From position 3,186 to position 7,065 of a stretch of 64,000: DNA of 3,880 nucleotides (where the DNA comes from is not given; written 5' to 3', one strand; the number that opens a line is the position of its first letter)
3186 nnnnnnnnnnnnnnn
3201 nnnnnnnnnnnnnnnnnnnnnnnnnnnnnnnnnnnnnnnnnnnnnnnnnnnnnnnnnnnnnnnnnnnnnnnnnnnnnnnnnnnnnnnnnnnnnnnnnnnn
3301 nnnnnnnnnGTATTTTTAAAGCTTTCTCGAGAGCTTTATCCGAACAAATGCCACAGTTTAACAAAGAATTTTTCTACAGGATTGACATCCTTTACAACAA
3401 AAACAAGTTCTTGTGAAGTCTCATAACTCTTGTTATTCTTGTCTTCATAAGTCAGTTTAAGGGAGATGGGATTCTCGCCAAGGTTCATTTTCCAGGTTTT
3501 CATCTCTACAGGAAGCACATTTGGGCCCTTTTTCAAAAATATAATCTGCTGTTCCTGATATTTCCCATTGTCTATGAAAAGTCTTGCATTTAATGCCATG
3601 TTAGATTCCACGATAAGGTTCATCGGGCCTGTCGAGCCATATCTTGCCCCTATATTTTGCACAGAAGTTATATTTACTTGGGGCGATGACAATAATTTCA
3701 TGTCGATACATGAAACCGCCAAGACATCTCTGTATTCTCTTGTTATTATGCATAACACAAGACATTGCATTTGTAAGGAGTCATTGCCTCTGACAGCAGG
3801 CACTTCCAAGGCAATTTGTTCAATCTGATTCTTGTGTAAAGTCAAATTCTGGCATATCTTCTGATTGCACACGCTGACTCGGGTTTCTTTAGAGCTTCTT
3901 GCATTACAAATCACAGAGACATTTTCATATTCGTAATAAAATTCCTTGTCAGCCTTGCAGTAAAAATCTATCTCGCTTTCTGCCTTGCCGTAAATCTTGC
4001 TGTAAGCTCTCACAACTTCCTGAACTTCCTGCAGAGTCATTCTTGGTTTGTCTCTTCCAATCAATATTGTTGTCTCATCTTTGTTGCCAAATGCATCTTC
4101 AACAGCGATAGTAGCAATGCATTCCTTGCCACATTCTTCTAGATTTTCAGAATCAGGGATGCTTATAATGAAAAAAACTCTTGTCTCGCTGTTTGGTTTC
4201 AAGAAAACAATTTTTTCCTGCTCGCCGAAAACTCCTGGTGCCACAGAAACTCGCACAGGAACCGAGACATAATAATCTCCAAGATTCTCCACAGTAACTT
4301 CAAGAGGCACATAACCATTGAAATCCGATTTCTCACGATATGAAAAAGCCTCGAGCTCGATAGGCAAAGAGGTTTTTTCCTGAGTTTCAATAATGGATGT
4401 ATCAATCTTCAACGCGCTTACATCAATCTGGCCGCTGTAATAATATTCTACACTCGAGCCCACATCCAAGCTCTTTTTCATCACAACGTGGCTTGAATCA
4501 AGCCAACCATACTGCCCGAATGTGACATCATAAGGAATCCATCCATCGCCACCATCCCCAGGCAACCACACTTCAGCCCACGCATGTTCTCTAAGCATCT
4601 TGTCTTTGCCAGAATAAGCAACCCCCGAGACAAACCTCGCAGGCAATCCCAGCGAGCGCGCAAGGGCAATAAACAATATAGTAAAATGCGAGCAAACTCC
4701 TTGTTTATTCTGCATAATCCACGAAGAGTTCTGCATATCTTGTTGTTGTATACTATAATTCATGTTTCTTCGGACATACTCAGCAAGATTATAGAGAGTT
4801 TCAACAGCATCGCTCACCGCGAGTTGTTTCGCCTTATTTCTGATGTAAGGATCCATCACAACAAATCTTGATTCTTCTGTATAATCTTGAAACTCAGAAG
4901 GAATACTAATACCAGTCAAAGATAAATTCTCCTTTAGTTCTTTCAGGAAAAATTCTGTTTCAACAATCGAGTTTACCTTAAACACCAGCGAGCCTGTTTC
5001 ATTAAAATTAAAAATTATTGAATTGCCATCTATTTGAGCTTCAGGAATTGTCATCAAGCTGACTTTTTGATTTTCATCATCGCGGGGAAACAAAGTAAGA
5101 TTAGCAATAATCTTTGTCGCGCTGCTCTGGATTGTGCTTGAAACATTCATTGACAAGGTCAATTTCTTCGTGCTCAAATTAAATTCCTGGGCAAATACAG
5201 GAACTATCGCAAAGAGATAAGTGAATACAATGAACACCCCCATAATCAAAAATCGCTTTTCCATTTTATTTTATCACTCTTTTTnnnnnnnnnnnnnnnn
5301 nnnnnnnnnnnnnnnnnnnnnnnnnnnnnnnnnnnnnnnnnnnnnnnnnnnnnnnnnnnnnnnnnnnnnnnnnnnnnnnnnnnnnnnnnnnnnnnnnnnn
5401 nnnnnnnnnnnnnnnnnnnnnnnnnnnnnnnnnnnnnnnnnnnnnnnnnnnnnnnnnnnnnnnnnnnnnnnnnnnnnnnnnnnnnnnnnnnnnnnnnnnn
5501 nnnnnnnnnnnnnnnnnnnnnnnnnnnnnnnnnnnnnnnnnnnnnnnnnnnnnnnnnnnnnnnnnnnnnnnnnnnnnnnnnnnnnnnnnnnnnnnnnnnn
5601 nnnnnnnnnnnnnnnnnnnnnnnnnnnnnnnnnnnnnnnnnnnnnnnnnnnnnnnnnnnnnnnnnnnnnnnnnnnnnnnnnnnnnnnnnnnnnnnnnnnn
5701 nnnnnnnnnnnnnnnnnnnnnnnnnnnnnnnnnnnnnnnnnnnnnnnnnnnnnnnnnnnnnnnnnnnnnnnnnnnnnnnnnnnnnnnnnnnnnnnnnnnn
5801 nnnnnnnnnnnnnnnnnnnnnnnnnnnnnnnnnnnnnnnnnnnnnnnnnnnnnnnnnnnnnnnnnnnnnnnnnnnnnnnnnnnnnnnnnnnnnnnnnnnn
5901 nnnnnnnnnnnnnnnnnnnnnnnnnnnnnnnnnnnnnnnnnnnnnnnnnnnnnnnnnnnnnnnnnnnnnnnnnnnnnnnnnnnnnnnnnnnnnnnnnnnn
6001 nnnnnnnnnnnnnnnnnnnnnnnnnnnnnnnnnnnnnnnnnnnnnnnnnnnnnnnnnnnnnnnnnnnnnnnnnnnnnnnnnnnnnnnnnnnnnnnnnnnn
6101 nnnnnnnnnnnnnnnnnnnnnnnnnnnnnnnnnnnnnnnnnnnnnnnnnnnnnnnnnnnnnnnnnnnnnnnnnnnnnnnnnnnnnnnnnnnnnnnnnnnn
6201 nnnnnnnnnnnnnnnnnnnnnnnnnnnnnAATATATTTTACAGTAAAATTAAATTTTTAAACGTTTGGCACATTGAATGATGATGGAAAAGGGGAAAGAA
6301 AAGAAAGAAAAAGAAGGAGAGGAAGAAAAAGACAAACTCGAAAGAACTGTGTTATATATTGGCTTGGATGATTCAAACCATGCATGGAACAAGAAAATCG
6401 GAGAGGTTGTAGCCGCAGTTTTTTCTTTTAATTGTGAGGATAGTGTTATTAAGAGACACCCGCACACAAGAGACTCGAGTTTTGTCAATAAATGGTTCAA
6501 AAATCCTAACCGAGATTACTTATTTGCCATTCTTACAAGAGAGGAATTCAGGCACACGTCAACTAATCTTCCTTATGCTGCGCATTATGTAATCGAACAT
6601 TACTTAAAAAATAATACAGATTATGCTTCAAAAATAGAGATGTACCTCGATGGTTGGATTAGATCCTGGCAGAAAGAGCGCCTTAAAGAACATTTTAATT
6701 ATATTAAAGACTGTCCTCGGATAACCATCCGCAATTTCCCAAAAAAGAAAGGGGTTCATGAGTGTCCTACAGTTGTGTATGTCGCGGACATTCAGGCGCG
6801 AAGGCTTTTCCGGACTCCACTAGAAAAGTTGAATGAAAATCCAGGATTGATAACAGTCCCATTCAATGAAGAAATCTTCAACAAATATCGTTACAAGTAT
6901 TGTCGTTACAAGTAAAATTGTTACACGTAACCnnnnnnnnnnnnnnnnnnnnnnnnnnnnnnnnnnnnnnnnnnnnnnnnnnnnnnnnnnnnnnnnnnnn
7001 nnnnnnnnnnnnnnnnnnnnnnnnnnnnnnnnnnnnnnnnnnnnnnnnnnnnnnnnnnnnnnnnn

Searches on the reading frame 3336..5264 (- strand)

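Call 3: search_protein_families(library=pfam, proteins=[window:3336-5264:-], max_evalue=0.01)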
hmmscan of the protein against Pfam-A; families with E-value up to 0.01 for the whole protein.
window:3336-5264:- (642 aa): 4 families
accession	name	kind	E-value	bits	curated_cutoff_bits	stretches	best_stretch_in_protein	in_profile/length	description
PF01841.26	Transglut_core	-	4.2e-22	78.9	23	1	149-246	10-107/108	Transglutaminase-like superfamily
PF14381.12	EDR1_CTR1_ARMC3_pept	-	5.2e-05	23.6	27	1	168-222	123-177/203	EDR1/CTR1/ARMC3, peptidase-like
PF04473.18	DUF553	-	0.00076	19.4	20.5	1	143-230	5-100/140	Transglutaminase-like domain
PF13471.12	Transglut_core3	-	0.0064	16.8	26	0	188-232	56-97/117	Transglutaminase-like superfamily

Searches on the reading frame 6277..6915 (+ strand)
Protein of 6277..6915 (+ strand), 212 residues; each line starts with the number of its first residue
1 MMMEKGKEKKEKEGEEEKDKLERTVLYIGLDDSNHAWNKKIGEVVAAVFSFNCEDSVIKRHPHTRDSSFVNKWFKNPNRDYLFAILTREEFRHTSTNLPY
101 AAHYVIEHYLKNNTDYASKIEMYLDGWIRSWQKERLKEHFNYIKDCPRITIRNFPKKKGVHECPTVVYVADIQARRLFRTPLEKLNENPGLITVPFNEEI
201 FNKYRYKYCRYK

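Call 3: search_protein_families(library=pfam, proteins=[window:6277-6915:+], max_evalue=0.01)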
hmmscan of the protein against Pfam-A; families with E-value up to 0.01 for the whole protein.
window:6277-6915:+ (212 aa): 1 family
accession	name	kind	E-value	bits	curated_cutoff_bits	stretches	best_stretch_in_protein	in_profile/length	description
PF09181.15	ProRS-C_2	-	0.0011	19.5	25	1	183-203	18-38/66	Prolyl-tRNA synthetase, C-terminal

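Call 4: search_protein_families(library=ncbifam, proteins=[window:6277-6915:+], max_evalue=0.01)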
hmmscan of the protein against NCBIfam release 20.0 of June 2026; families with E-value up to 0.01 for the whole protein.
window:6277-6915:+ (212 aa): 0 families
